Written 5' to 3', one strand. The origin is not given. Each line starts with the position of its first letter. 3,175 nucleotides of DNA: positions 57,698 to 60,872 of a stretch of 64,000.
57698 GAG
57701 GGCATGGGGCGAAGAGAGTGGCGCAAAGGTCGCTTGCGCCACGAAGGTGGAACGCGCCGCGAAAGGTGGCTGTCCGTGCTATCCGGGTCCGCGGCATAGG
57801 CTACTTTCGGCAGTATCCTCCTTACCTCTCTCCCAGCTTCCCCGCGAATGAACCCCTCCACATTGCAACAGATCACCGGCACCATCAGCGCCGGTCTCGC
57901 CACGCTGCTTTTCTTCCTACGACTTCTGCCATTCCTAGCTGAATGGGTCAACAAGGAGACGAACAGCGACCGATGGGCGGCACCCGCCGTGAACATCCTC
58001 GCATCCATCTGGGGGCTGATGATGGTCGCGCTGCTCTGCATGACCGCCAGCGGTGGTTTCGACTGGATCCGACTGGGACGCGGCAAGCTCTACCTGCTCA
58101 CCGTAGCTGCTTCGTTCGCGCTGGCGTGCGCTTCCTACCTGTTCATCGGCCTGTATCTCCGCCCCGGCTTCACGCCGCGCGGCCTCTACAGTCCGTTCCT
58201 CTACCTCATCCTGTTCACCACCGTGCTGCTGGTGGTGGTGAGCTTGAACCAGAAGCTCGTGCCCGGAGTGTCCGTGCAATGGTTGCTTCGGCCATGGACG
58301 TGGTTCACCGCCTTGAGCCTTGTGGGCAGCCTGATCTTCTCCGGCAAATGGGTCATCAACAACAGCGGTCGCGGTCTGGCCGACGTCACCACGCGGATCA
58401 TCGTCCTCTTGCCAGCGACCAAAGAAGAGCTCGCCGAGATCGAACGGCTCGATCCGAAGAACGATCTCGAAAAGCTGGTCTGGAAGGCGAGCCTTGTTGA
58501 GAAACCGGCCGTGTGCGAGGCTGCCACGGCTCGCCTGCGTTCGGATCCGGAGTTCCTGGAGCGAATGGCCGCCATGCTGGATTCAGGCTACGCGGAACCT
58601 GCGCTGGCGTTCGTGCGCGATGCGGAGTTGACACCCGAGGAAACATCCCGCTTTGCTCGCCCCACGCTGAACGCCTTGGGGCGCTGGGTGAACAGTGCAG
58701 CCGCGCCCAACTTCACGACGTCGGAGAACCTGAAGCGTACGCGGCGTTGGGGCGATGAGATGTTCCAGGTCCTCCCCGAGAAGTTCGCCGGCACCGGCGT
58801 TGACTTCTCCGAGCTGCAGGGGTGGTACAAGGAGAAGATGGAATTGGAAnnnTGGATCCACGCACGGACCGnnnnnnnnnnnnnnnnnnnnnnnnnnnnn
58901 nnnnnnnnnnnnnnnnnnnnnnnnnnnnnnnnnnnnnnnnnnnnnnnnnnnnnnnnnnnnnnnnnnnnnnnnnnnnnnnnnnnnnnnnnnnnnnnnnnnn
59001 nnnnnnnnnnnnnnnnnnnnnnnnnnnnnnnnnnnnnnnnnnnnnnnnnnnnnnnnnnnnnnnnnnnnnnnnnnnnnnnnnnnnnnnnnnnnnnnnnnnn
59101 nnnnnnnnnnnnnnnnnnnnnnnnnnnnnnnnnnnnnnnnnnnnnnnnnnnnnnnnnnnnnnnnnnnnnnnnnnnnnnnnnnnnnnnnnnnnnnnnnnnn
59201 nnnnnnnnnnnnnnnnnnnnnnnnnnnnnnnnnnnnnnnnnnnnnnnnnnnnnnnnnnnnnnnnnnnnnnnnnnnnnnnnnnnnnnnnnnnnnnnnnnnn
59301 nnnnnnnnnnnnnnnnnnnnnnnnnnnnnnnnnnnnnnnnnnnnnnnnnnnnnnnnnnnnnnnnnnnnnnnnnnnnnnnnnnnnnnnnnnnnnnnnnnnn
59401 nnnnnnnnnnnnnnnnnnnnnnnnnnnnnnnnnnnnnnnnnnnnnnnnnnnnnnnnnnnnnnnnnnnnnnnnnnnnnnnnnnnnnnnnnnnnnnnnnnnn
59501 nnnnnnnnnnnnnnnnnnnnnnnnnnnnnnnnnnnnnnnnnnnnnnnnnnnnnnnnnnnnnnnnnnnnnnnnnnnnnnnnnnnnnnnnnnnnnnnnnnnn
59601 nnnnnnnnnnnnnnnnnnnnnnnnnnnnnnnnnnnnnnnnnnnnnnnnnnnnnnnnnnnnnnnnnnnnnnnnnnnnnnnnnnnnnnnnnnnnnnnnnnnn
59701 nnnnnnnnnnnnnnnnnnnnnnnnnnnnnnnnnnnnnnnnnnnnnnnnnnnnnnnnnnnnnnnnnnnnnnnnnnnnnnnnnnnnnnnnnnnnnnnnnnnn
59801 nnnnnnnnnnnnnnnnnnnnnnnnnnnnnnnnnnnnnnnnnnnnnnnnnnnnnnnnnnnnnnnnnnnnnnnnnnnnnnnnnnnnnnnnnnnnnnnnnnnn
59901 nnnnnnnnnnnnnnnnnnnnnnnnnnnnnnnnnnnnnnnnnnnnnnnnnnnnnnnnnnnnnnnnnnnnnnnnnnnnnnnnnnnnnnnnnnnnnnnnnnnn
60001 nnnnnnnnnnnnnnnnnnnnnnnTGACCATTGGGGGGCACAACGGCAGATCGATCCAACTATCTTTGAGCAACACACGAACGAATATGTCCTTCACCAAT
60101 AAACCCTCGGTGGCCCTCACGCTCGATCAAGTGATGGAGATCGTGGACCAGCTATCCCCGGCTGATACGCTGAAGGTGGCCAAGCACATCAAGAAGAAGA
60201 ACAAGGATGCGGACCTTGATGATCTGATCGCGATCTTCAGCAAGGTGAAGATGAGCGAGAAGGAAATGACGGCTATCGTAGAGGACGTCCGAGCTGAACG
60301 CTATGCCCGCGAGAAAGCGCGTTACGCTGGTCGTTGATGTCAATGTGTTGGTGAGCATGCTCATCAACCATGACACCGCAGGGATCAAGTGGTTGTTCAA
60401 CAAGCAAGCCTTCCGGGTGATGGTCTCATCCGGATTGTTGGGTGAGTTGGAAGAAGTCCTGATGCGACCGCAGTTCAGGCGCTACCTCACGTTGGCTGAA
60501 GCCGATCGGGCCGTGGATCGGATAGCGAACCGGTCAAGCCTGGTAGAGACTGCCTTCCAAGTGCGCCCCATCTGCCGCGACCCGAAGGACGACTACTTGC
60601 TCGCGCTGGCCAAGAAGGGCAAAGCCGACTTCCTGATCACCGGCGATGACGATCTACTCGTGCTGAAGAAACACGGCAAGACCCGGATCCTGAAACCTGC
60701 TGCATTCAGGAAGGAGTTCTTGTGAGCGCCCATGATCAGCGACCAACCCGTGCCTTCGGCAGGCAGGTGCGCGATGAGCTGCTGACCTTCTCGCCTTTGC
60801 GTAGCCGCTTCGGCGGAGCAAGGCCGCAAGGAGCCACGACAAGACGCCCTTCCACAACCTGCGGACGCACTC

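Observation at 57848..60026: Two-gene cassette of unknown function (multi-TM protein plus 385-aa soluble protein) at the edge of a TA/methyltransferase island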

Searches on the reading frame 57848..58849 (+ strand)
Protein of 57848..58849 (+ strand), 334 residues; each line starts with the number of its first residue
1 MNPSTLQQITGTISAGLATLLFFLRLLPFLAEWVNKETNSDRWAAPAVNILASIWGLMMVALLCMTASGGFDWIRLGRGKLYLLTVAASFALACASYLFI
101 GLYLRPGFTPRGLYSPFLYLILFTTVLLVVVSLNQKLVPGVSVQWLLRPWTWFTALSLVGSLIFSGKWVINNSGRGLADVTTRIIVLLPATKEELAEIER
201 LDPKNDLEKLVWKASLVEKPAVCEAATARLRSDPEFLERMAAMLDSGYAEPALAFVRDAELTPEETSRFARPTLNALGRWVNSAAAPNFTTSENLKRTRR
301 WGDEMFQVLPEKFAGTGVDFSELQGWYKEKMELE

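Call 3: search_protein_families(library=pfam, proteins=[window:57848-58849:+], max_evalue=0.1)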
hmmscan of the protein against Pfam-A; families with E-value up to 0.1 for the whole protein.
window:57848-58849:+ (334 aa): 1 family
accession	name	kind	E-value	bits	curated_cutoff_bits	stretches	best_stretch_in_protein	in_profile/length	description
PF10348.14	DUF2427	-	0.077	13.2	23.8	0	78-137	43-104/105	Domain of unknown function (DUF2427)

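Call 4: search_protein_families(library=padloc, proteins=[window:57848-58849:+], max_evalue=1)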
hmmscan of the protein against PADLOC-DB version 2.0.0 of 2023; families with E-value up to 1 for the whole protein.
window:57848-58849:+ (334 aa): 0 families

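Call 5: search_protein_families(library=ncbifam, proteins=[window:57848-58849:+], max_evalue=1)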
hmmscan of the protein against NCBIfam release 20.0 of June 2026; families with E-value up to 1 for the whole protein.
window:57848-58849:+ (334 aa): 0 families

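Call 6: search_protein_families(library=phrogs, proteins=[window:57848-58849:+], max_evalue=1)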
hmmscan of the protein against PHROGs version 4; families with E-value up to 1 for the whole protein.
window:57848-58849:+ (334 aa): 0 families
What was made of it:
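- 57848..58852 (+): Gene A: 334-aa polytopic membrane protein of an undescribed family. No family hit (calls 3-6).
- Checked: 'No recognisable catalytic motifs' holds: there are no hits in Pfam, PADLOC, NCBIfam or PHROGs (calls 3-6).
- No housekeeping homology was found (calls 3-6).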

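Call 8: find_homologous_proteins(query=window:57848-58849:+, max_evalue=0.001)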
Query window:57848-58849:+ (334 aa): 262 proteins with E <= 0.001 among 8000 candidates; the best 120 are listed.
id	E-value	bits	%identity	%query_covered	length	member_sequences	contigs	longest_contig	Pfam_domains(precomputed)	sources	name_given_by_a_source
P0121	4.1e-217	738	99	100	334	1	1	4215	-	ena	-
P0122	1.7e-215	733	99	100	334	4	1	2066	-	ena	-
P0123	2.0e-191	654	87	100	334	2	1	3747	-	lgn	-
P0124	4.7e-191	652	86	100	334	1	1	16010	-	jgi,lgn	jgi:hypothetical protein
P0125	6.9e-191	652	85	100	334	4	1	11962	-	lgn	-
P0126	8.4e-190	648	85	100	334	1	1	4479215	-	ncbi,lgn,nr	ncbi:MAG: hypothetical protein IPJ76_14910 [Flavobacteriales bacterium]|nr:MAG: hypothetical protein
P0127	1.0e-187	641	86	100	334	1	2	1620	-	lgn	-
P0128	1.5e-187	641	86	99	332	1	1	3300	-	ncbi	-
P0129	1.7e-187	641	85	99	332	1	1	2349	-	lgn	-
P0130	1.6e-186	637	84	100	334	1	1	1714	-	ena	-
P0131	6.0e-186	636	85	100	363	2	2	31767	-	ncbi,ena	-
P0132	4.7e-185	633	82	100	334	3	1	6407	-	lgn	-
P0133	3.2e-183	627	83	100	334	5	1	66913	-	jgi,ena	-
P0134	2.9e-182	623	82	100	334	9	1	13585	-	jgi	jgi:hypothetical protein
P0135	4.9e-182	623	83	100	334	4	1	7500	-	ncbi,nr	ncbi:MAG: hypothetical protein JNJ64_05400 [Flavobacteriales bacterium]|nr:hypothetical protein [Fla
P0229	9.1e-107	375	54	95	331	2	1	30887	-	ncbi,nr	ncbi:MAG: hypothetical protein JNK23_22205 [Opitutaceae bacterium]|nr:hypothetical protein [Opitutac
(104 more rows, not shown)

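Call 21: search_solved_structures(query=A2, max_evalue=10)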
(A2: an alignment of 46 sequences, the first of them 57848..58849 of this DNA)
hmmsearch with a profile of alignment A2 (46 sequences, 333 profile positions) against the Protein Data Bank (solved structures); distinct sequences matched with E-value up to 10: 4.
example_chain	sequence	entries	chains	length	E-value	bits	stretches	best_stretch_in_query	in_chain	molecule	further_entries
7uek_A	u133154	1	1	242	0.072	15.3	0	174-243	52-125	OT3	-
9lli_O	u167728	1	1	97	0.22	13.7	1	8-63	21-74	De novo designed GPCR exoframe modulator targeting TM1/2/4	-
8b4i_E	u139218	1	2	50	0.48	12.6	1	69-106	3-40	Translocase of outer mitochondrial membrane subunit 5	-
9lle_O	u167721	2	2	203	1.1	11.4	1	8-63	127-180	De novo designed GPCR exoframe modulator targeting TM1/2/4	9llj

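Call 29: predict_structure(alignment_id=A2)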
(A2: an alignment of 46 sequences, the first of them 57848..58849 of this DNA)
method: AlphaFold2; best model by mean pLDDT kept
length: 334 residues; sequences in the alignment: 46
mean_pLDDT: 75.3   pTM: 0.46
mean pLDDT of the five models: 75.3, 66.2, 64.9, 63.5, 62.9
residues with pLDDT >= 90: 59; 70-90: 154; 50-70: 102; < 50: 19
segments of 3 or more residues with pLDDT < 50: 74-76, 172-182
pLDDT, mean of each block of 10 residues (from residue 1): 73 84 82 63 71 82 72 52 68 68 57 66 76 66 66 68 57 44 58 84 88 78 88 91 81 88 92 92 81 81 91 91 91 68
secondary structure, 60 per line:
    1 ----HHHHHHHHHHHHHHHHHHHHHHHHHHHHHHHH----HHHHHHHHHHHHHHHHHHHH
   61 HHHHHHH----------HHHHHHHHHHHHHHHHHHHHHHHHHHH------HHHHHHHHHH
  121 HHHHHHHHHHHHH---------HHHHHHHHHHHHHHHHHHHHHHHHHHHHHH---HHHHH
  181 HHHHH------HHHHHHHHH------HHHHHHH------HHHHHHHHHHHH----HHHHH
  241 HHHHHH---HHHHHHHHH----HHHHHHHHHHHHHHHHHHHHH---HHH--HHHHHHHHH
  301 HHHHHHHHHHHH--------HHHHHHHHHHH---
elements in order: H5-36 H41-67 H78-104 H111-133 H143-172 H176-185 H192-200 H207-213 H220-231 H236-246 H250-258 H263-283 H292-312 H321-331
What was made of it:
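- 58373..58849 (+): A, soluble all-helical C-domain (residues 176-334). It resembles helical repeats. Which side of the membrane it faces is unresolved. AF2 pLDDT 80-92 (call 29).
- On HEAT/ARM-type helical repeat proteins (A's C-domain): AF2 is all-helical (call 29).
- Checked: A's AF2 model has five long helices (residues 5-172) followed by an all-helical soluble domain (176-331) (call 29).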

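Call 58: find_encoding_contigs(protein=P0229, flank=10000, max_places=1)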
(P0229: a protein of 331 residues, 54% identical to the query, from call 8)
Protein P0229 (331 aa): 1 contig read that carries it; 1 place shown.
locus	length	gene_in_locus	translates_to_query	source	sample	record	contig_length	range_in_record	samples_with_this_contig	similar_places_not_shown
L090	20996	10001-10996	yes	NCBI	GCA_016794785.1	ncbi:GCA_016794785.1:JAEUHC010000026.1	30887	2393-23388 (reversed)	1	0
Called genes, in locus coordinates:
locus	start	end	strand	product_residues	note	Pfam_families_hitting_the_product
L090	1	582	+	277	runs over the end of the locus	-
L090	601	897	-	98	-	PF00210:Ferritin (weak)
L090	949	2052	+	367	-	PF01795:Methyltransf_5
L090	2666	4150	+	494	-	PF07719:TPR_2 (faint), PF13174:TPR_6 (faint), PF13424:TPR_12 (weak), PF13432:TPR_16 (weak)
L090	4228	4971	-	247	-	PF03942:DTW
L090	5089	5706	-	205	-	PF00578:AhpC-TSA, PF08534:Redoxin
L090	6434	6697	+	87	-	-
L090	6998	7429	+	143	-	-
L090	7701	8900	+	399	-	-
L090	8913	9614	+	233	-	-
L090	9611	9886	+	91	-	-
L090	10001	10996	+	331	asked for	-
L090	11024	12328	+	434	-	-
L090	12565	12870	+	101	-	-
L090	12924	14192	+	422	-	-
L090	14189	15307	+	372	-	-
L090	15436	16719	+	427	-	PF01053:Cys_Met_Meta_PP, PF00155:Aminotran_1_2 (weak), PF01041:DegT_DnrJ_EryC1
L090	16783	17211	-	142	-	PF02566:OsmC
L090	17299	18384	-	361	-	PF03193:RsgA_GTPase, PF00009:GTP_EFTU (faint), PF00005:ABC_tran (weak), PF01926:MMR_HSR1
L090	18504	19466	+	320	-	PF09992:NAGPA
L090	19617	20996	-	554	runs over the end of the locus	PF00144:Beta-lactamase, PF11954:DUF3471 (weak)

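Call 62: search_protein_families(library=padloc, proteins=[L090:7701-8900:+, L090:8913-9614:+, L090:9611-9886:+, L090:11024-12328:+, L090:12924-14192:+, L090:14189-15307:+], max_evalue=0.1)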
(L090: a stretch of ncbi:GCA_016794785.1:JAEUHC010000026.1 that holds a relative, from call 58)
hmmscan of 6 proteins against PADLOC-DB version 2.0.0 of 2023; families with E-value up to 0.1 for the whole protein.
L090:7701-8900:+ (399 aa): 0 families

L090:8913-9614:+ (233 aa): 0 families

L090:9611-9886:+ (91 aa): 0 families

L090:11024-12328:+ (434 aa): 0 families

L090:12924-14192:+ (422 aa): 0 families

L090:14189-15307:+ (372 aa): 0 families
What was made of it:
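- Closest known: Two-gene defence systems made of a multi-TM protein plus a soluble protein. Different: No PADLOC hit was found for A, B or the partner proteins tested (calls 4, 62).
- There are no PADLOC hits for A, B or the partner proteins tested (calls 4, 62).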

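Call 63: search_protein_families(library=ncbifam, proteins=[L090:7701-8900:+, L090:8913-9614:+, L090:9611-9886:+, L090:11024-12328:+, L090:12924-14192:+, L090:14189-15307:+], max_evalue=0.1)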
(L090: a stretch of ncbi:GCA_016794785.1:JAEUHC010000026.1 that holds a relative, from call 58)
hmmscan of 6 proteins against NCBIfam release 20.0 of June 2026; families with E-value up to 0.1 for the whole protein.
L090:7701-8900:+ (399 aa): 0 families

L090:8913-9614:+ (233 aa): 1 family
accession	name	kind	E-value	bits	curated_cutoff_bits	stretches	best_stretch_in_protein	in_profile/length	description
NF045629.1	monooxsub_HsaA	equivalog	0.078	11.7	450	1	126-212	269-353/383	3-hydroxy-9,10-secoandrosta-1,3,5(10)-triene-9,17-dione monooxygenase oxygenase subunit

L090:9611-9886:+ (91 aa): 0 families

L090:11024-12328:+ (434 aa): 1 family
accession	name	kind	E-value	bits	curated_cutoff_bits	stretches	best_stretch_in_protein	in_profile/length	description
TIGR02718.1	sider_RhtX_FptX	subfamily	0.00027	20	356.15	1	15-69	6-62/390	RhtX/FptX family siderophore transporter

L090:12924-14192:+ (422 aa): 0 families

L090:14189-15307:+ (372 aa): 0 families

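Call 79: search_dna_similar(query=window:57848-58849:+, collection=plasmids, mode=protein, max_evalue=0.001, max_rows=10)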
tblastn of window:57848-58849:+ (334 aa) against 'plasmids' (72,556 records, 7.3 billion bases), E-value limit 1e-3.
No match.

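Call 81: find_related_loci(query=A2, collection=viral_contigs, flank=5000)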
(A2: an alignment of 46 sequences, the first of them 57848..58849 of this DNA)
Query A2 (334 aa) in viral_contigs; peptide patterns used: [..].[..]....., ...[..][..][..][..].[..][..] (x = any residue, [..] = any of these).
74 stretches matched a pattern, but none encodes a relative of the query by tblastn (E <= 1e-3).

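Call 89: find_encoding_contigs(protein=P0126, flank=10000, max_places=1)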
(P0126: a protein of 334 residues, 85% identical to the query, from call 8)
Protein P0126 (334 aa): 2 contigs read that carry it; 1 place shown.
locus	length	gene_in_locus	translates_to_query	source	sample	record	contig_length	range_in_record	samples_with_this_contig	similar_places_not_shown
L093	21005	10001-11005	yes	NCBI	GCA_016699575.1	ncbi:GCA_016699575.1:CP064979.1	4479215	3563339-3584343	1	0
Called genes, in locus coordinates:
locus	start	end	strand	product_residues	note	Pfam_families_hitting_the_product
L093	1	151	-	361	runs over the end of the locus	PF07494:Reg_prop (faint)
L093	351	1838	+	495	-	-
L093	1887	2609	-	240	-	-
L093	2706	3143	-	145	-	-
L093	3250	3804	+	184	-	PF04011:LemA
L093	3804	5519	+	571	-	PF09972:DUF2207, PF20990:DUF2207_C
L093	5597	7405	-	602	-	PF20009:GEVED, PF18962:Por_Secre_tail (weak)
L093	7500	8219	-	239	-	PF00072:Response_reg, PF00486:Trans_reg_C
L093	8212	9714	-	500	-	PF00512:HisKA, PF02518:HATPase_c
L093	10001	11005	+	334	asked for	-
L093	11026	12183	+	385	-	-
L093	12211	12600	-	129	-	PF07166:DUF1398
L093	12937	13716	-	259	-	PF20240:DUF6597, PF00165:HTH_AraC (weak), PF12833:HTH_18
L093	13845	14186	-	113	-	PF06296:RelE (weak)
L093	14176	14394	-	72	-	-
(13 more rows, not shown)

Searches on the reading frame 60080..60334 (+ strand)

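Call 3: search_protein_families(library=pfam, proteins=[window:60080-60334:+], max_evalue=0.1)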
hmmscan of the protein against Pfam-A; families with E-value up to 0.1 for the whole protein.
window:60080-60334:+ (85 aa): 2 families
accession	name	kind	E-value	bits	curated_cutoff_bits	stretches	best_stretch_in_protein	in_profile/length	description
PF18852.6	LPD34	-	0.056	13.5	27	1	21-55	7-41/213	Large polyvalent protein associated domain 34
PF07600.16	DUF1564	-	0.089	12.9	25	1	17-70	19-72/167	Protein of unknown function (DUF1564)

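Call 94: search_protein_families(library=pfam, proteins=[window:60080-60334:+], max_evalue=0.01)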
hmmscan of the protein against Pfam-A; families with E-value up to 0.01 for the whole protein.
window:60080-60334:+ (85 aa): 0 families

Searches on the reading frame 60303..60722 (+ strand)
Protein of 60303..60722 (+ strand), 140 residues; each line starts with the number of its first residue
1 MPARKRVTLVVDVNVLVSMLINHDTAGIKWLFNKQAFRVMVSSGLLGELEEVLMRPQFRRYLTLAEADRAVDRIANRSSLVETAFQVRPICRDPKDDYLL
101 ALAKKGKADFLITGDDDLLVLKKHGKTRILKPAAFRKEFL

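Call 3: search_protein_families(library=pfam, proteins=[window:60303-60722:+], max_evalue=0.1)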
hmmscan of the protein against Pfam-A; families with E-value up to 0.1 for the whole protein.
window:60303-60722:+ (140 aa): 4 families
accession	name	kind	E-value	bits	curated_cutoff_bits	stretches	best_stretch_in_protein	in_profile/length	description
PF13470.12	PIN_3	-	5e-18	66.4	27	1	9-115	2-113/115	PIN domain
PF01850.27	PIN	-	1.3e-06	29.5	23.6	1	10-119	2-115/120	PIN domain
PF10130.15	PIN_2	-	0.0066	17.1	22.4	1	10-119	1-116/133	PIN domain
PF24109.1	DUF7384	-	0.067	13.6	27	0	7-135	5-127/153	Family of unknown function (DUF7384)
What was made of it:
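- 60080..60725 (+): First cargo of the variable island: putative antitoxin plus PIN_3 toxin, starting 53 nt after B's stop codon. Not part of A-B. Pfam PIN_3 (call 3).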
